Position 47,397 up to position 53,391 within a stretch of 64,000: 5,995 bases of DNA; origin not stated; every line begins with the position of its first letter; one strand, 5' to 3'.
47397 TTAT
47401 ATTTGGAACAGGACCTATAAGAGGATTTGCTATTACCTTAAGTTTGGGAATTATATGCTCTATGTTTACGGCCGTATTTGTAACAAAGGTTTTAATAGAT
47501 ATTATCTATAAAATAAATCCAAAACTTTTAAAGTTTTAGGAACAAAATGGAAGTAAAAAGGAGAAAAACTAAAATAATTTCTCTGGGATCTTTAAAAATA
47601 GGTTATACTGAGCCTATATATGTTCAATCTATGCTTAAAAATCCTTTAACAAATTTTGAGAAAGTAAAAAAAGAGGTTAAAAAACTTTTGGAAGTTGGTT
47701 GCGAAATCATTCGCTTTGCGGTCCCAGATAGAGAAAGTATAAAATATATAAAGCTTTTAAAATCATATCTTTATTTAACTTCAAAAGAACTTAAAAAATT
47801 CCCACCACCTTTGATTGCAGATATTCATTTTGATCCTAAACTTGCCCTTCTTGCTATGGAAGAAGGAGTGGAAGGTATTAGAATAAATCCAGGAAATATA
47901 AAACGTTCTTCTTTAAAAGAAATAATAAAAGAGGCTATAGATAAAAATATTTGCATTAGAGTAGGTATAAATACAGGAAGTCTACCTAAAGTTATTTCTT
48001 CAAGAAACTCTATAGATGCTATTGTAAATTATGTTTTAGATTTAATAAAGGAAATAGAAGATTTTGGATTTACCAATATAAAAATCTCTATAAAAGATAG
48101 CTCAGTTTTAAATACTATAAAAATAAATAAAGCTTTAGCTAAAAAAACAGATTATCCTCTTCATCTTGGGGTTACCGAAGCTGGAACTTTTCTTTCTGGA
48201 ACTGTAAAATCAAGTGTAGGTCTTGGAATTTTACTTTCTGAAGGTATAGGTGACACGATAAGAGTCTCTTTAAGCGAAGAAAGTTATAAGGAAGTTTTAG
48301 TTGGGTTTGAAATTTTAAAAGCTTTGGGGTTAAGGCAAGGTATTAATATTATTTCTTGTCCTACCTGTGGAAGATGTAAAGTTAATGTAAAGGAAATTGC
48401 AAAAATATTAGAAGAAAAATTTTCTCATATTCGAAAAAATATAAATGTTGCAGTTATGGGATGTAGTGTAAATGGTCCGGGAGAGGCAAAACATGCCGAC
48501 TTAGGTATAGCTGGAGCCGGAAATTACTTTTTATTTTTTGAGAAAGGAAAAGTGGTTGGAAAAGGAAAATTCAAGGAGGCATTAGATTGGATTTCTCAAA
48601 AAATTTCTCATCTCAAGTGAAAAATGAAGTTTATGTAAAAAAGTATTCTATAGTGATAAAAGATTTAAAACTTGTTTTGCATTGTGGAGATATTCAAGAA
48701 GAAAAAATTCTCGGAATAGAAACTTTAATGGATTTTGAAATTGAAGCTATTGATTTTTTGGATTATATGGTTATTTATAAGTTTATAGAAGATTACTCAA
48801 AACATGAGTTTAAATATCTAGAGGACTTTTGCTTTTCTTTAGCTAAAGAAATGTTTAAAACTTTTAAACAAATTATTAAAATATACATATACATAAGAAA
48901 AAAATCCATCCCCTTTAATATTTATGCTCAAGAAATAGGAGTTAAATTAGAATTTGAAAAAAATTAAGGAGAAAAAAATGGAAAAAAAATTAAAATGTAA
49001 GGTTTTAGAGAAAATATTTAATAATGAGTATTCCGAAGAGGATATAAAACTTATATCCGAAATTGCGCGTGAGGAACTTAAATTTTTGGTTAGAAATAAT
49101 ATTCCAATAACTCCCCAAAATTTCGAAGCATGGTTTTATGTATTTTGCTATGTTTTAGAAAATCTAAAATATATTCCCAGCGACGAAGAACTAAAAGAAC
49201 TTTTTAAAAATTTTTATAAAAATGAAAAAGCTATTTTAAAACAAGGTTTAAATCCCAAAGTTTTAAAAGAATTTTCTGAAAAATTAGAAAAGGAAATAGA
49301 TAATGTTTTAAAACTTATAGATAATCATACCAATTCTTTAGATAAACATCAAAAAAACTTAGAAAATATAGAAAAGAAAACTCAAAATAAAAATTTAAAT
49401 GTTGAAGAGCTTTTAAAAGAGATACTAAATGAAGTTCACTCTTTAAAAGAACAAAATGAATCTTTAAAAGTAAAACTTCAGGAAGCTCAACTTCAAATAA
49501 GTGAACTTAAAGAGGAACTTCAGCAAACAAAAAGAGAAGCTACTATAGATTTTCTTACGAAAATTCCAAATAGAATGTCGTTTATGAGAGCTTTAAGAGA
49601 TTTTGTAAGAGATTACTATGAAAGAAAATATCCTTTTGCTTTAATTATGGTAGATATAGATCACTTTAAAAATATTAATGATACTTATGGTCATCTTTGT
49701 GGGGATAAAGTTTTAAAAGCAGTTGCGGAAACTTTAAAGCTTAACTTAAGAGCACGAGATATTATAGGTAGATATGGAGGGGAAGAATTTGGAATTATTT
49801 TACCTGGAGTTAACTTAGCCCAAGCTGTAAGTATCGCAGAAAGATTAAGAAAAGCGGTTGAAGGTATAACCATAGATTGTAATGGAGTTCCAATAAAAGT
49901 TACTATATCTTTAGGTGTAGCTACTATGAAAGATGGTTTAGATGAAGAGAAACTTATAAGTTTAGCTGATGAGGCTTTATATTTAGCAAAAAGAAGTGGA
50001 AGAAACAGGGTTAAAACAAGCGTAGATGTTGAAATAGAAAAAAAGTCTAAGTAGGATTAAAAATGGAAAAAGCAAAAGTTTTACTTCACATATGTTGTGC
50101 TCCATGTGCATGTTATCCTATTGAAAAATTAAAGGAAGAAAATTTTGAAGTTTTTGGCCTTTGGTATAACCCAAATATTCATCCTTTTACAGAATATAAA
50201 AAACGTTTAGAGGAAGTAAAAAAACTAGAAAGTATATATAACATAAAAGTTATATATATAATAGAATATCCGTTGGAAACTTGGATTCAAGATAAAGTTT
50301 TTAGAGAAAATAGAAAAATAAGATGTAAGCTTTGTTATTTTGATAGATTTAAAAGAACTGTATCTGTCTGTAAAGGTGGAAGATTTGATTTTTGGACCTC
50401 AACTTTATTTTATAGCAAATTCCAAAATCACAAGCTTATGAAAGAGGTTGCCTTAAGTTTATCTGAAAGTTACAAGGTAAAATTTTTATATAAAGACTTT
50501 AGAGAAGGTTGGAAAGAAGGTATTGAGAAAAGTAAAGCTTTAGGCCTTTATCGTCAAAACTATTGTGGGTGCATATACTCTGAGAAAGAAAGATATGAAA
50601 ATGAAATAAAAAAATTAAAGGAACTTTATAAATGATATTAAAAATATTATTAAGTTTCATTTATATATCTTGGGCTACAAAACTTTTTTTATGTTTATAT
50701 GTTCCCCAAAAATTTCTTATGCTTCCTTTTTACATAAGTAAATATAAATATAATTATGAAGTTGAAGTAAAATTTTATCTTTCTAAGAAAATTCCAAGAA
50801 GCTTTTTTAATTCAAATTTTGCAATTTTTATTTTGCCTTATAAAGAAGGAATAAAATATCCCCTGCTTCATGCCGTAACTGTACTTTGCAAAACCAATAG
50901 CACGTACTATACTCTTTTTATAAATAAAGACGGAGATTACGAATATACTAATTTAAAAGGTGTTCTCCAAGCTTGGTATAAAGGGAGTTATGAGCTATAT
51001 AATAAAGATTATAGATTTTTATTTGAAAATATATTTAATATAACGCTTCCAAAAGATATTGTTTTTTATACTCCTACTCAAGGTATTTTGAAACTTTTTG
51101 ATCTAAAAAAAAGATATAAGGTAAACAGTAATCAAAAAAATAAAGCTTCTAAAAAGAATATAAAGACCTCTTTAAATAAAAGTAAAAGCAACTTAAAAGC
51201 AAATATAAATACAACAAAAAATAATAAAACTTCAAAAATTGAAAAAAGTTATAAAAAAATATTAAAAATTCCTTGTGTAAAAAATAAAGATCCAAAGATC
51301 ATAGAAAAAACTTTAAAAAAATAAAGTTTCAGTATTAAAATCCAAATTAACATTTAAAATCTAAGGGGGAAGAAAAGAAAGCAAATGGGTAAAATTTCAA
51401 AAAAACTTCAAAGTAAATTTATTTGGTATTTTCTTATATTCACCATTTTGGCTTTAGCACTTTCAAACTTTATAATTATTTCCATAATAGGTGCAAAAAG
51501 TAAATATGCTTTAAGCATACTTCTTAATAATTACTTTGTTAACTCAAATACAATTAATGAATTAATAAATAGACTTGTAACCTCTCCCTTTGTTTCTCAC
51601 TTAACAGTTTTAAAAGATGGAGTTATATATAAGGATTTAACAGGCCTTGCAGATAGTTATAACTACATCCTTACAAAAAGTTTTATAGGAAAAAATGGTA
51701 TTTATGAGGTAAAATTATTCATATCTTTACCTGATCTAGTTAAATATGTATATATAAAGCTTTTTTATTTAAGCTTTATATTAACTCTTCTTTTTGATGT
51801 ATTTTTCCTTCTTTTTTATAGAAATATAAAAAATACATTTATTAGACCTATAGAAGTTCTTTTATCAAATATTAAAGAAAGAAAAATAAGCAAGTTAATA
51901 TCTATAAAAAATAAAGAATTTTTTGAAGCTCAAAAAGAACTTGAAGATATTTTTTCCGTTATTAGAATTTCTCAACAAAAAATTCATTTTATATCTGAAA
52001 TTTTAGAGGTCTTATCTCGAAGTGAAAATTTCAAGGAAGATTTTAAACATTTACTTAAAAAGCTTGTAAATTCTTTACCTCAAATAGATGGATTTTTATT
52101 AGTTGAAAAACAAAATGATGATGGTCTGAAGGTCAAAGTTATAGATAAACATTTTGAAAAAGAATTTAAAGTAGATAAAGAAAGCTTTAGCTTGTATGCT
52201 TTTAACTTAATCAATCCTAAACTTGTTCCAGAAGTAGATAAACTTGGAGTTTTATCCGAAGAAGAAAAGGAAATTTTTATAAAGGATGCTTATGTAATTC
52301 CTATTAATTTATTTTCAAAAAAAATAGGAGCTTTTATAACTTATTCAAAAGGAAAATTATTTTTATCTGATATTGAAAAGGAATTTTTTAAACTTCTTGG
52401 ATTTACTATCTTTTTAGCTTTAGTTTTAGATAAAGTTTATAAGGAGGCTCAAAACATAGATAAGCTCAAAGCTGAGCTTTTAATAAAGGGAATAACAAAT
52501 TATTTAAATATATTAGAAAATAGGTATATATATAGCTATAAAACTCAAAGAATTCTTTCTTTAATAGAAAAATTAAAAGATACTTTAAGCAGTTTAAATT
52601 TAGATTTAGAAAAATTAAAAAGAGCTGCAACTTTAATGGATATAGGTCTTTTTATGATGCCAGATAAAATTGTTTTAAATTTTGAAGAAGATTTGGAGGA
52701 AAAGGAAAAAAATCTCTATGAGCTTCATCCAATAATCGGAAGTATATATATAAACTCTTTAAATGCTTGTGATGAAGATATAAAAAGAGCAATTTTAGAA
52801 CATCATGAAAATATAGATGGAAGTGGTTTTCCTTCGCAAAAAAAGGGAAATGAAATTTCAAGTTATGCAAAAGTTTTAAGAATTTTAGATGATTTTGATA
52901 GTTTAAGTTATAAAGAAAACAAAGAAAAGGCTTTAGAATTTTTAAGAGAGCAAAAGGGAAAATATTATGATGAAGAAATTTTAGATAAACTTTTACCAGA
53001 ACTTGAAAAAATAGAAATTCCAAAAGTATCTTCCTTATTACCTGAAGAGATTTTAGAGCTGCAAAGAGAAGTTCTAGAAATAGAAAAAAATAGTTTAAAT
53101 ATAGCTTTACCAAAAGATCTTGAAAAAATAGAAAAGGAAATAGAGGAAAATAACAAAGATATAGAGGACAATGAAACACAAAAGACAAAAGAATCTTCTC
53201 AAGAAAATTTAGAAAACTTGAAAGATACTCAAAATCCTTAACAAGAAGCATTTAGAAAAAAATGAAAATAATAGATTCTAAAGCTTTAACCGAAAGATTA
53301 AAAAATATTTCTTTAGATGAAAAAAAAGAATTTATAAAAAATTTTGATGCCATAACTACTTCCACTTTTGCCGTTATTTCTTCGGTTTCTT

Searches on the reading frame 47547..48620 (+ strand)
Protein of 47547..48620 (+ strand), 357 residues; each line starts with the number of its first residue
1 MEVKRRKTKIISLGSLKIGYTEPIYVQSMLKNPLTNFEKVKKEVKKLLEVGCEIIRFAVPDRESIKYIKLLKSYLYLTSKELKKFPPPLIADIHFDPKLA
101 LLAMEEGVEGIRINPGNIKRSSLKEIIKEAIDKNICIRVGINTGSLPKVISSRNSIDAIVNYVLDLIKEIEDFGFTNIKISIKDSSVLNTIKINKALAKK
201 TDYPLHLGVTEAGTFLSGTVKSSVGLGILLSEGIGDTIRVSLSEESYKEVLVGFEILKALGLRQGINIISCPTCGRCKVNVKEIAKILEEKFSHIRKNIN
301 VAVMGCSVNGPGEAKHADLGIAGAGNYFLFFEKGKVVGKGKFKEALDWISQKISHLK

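Call 85: search_protein_families(library=pfam, proteins=[window:47547-48620:+], max_evalue=0.00001)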
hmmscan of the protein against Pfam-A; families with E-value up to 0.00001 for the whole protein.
window:47547-48620:+ (357 aa): 1 family
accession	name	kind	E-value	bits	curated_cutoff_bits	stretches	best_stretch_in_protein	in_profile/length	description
PF04551.19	GcpE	-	5.1e-120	401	32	1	8-354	1-342/343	GcpE protein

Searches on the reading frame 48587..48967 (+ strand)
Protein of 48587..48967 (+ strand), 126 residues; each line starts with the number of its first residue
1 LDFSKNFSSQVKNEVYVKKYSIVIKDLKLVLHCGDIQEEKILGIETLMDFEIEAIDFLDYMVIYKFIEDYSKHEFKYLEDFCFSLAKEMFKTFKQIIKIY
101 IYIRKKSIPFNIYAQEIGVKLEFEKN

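Call 85: search_protein_families(library=pfam, proteins=[window:48587-48967:+], max_evalue=0.00001)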
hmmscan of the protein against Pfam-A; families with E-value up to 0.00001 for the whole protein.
window:48587-48967:+ (126 aa): 1 family
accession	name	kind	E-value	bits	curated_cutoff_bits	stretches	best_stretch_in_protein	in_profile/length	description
PF02152.23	FolB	-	2.5e-10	41.3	31.8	1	22-121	1-112/113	Dihydroneopterin aldolase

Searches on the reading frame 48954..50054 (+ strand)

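Call 85: search_protein_families(library=pfam, proteins=[window:48954-50054:+], max_evalue=0.00001)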
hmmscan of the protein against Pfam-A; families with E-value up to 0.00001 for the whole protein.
window:48954-50054:+ (366 aa): 1 family
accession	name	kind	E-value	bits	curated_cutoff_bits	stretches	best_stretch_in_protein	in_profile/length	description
PF00990.26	GGDEF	-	9.9e-49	165.6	23.8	1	196-352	1-161/161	Diguanylate cyclase, GGDEF domain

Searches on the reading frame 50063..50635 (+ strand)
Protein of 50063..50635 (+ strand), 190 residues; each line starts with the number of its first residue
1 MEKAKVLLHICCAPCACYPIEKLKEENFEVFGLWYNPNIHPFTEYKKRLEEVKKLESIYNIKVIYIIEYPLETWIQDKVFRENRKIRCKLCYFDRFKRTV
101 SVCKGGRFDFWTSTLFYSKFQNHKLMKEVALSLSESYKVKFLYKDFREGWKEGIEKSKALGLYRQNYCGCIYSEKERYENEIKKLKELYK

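Call 86: search_protein_families(library=pfam, proteins=[window:50063-50635:+], max_evalue=0.00001)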
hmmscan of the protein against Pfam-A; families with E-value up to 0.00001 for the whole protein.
window:50063-50635:+ (190 aa): 1 family
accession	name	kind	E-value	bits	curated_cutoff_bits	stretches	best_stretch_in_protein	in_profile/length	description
PF02677.20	QueH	-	7.2e-58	196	23.5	1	6-176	1-175/175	Epoxyqueuosine reductase QueH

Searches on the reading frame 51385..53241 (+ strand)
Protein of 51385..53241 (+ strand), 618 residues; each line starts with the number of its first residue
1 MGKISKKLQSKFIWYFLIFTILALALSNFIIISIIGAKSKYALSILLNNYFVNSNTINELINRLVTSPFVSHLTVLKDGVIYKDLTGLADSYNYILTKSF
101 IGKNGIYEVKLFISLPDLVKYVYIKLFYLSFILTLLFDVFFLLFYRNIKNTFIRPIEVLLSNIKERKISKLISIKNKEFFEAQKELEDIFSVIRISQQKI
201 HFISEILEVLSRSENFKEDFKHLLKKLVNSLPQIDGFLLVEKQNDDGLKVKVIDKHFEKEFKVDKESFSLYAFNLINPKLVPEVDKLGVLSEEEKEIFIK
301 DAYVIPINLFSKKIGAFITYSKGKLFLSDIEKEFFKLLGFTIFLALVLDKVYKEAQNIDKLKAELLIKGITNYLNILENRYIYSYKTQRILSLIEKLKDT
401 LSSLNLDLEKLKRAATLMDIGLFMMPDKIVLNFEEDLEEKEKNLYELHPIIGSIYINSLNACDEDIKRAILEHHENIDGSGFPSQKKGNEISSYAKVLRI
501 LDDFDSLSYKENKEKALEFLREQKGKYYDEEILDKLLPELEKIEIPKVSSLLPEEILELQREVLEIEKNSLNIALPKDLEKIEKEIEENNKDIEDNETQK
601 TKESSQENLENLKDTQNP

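Call 86: search_protein_families(library=pfam, proteins=[window:51385-53241:+], max_evalue=0.00001)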
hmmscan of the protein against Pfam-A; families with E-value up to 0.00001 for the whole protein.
window:51385-53241:+ (618 aa): 2 families
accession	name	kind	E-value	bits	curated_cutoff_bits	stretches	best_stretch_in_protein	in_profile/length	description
PF13487.12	HD_5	-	5.3e-28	98.3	27.2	1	376-532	6-170/170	HD domain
PF01966.28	HD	-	1.8e-08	35.1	22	1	390-505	8-114/116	HD domain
